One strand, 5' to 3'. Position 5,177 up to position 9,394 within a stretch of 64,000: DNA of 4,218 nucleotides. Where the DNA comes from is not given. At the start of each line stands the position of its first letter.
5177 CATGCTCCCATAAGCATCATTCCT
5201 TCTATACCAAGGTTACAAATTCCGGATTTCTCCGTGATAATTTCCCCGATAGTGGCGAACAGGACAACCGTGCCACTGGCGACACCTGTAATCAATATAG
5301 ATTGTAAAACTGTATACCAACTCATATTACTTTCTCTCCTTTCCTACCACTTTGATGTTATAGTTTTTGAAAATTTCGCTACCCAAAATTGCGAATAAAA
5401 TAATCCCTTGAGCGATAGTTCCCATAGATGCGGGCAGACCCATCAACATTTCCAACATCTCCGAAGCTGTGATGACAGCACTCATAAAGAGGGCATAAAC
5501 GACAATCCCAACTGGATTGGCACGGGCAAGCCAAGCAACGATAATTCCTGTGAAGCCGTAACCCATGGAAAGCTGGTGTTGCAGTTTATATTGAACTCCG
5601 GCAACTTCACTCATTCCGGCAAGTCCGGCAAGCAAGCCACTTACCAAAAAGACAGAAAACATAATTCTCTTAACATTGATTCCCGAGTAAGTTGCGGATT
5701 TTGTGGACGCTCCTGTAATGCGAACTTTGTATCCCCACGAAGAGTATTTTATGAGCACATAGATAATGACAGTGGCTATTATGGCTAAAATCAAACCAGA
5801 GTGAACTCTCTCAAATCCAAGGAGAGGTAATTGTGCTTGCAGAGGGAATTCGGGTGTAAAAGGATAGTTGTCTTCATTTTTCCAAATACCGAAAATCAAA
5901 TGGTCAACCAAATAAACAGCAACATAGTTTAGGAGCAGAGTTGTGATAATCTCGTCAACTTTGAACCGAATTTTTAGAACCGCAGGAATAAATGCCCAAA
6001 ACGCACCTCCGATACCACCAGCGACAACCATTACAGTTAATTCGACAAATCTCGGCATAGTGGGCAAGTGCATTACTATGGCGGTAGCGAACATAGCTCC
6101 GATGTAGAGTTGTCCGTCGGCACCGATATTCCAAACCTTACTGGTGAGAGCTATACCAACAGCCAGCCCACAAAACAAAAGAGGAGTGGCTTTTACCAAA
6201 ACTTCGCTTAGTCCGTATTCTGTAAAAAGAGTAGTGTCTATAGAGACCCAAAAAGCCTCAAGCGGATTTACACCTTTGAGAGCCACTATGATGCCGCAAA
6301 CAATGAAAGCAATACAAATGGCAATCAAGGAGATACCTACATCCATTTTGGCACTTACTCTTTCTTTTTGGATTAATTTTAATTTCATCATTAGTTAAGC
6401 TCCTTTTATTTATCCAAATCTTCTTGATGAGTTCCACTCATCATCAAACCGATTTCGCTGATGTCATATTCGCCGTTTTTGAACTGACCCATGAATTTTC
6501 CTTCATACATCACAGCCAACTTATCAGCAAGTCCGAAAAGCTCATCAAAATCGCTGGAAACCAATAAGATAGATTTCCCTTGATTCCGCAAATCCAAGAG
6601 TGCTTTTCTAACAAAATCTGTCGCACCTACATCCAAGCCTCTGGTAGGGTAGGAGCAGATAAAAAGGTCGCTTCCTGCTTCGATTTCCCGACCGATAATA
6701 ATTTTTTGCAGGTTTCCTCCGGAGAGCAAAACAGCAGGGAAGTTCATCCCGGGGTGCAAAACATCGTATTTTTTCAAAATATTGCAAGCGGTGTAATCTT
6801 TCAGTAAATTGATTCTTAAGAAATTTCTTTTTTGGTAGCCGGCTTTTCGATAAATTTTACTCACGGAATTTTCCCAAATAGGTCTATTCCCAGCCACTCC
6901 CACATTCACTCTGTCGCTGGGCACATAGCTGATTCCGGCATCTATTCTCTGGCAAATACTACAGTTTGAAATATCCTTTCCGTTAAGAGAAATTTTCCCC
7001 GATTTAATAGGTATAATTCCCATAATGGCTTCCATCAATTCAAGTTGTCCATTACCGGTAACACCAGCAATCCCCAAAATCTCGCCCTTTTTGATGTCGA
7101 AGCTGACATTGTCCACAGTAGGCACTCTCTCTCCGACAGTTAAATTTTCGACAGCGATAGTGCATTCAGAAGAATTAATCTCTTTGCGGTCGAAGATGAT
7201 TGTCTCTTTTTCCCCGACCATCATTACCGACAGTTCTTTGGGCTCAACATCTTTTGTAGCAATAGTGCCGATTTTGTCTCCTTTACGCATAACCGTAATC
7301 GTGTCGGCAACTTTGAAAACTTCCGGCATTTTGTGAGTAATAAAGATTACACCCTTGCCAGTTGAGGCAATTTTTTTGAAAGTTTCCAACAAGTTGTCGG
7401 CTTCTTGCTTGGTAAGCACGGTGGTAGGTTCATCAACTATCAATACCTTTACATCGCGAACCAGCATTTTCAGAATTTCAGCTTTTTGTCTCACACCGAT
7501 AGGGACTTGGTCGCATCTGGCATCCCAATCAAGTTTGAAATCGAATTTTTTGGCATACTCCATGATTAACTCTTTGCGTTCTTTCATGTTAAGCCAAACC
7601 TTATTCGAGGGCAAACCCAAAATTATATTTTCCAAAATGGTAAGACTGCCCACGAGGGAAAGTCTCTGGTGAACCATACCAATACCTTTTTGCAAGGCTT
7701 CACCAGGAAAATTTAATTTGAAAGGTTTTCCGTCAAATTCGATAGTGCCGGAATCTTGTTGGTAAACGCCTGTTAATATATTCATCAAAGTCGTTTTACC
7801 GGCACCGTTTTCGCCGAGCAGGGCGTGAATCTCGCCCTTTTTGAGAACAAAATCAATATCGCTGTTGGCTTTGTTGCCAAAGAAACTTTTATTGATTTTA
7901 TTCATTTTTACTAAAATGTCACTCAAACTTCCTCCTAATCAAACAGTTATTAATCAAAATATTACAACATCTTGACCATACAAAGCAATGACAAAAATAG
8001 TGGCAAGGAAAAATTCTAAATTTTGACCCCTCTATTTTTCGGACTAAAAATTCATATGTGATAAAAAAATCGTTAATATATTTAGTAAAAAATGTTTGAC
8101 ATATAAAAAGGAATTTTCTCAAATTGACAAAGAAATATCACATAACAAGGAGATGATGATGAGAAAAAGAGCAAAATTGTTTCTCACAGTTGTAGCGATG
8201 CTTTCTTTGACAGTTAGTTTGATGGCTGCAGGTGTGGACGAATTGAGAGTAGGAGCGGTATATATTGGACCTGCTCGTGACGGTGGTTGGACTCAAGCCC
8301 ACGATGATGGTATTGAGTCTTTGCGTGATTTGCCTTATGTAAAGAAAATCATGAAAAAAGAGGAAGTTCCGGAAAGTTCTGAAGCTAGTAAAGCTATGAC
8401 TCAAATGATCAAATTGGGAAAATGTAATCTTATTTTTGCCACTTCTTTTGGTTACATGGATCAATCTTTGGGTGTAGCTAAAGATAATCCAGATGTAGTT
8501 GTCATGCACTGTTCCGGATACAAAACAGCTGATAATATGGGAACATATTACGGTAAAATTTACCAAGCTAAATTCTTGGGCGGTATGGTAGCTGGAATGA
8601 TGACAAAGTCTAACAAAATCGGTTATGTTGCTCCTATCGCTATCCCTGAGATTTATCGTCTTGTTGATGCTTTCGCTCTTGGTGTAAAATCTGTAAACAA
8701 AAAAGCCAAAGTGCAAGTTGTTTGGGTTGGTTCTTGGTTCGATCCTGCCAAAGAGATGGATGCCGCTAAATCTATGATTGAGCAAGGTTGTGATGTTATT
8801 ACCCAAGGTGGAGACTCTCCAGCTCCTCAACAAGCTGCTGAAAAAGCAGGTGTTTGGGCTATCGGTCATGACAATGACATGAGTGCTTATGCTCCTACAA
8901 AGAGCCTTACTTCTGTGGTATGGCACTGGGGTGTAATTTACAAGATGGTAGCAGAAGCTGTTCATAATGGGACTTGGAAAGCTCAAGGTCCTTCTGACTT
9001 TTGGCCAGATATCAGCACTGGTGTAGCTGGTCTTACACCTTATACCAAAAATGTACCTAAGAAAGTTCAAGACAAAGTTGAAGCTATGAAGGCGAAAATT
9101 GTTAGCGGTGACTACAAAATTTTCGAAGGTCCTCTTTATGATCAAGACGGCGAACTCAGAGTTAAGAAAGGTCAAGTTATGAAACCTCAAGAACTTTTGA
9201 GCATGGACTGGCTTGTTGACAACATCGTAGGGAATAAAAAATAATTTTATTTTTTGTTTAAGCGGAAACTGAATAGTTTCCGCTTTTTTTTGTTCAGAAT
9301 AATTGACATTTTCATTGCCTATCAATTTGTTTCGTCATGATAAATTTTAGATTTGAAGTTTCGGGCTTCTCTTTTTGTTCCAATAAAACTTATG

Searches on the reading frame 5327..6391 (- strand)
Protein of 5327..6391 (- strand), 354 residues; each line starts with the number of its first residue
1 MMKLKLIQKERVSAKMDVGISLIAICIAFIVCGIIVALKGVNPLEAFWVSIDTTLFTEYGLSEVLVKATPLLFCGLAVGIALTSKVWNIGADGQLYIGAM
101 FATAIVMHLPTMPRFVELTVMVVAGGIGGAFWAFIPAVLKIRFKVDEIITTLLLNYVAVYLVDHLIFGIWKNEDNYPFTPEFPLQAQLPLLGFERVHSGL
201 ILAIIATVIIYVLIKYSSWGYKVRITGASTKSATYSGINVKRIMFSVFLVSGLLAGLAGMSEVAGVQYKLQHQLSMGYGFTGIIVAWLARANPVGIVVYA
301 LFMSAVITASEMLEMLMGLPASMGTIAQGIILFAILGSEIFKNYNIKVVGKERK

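Call 56: search_protein_families(library=pfam, proteins=[window:5327-6391:-], max_evalue=0.000001)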
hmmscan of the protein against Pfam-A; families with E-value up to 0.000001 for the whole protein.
window:5327-6391:- (354 aa): 1 family
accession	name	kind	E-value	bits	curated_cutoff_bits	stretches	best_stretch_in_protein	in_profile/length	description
PF02653.21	BPD_transp_2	-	3.3e-41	141.6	26.8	1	61-336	2-269/269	Branched-chain amino acid transport system / permease component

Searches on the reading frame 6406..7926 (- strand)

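Call 56: search_protein_families(library=pfam, proteins=[window:6406-7926:-], max_evalue=0.000001)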
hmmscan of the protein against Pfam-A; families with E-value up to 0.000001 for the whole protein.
window:6406-7926:- (506 aa): 1 family
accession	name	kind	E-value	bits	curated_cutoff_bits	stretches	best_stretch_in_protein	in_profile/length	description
PF00005.33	ABC_tran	-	6.9e-42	143.7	25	2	23-169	3-137/137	ABC transporter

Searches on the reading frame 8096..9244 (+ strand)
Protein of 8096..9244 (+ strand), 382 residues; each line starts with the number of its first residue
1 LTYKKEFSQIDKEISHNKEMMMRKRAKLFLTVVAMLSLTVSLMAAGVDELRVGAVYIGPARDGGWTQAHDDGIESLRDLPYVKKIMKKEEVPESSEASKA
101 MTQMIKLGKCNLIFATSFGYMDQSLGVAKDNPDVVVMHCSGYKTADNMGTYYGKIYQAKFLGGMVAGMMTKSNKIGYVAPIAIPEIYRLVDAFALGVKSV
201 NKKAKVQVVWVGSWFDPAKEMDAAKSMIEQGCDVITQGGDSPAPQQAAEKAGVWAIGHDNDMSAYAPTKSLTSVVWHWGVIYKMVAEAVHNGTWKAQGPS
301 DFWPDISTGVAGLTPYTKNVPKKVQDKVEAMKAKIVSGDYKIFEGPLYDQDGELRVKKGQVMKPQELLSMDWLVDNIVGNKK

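Call 56: search_protein_families(library=pfam, proteins=[window:8096-9244:+], max_evalue=0.000001)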
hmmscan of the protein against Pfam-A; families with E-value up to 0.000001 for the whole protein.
window:8096-9244:+ (382 aa): 1 family
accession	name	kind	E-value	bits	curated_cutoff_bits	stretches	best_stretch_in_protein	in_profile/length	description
PF02608.20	Bmp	-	6.7e-57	193.2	24.1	1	52-339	4-294/301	ABC transporter substrate-binding protein PnrA-like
